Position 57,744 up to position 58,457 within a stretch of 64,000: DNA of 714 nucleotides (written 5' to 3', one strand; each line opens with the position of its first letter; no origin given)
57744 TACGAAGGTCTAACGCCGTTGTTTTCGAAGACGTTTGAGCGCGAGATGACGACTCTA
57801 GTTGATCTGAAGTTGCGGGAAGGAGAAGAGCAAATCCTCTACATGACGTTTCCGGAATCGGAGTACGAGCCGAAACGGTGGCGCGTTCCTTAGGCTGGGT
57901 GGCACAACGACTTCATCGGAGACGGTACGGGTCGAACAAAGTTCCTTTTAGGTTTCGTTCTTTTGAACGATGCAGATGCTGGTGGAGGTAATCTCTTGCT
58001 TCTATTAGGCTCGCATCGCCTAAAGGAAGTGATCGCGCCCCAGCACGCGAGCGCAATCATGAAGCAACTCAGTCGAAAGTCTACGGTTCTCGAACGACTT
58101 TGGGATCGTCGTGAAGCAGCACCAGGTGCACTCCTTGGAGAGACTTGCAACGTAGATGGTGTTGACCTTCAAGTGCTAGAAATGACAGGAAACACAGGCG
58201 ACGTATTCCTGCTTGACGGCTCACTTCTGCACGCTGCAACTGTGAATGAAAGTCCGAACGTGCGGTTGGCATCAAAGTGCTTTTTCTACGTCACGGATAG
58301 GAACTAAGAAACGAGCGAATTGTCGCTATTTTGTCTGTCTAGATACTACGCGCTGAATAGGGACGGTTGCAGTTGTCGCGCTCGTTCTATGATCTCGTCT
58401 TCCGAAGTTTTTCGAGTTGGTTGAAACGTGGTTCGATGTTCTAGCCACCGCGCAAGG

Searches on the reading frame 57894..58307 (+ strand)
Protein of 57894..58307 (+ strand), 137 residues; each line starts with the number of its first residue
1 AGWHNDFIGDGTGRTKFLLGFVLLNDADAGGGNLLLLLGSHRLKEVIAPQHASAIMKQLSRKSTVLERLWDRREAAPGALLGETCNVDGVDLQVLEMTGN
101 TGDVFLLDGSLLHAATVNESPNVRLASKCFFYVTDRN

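Call 27: search_protein_families(library=pfam, proteins=[window:57894-58307:+], max_evalue=0.1)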
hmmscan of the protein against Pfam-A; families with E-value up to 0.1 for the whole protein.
window:57894-58307:+ (137 aa): 1 family
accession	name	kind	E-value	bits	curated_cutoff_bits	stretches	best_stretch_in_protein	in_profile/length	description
PF05721.19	PhyH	-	0.0036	18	22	1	92-124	179-211/213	Phytanoyl-CoA dioxygenase (PhyH)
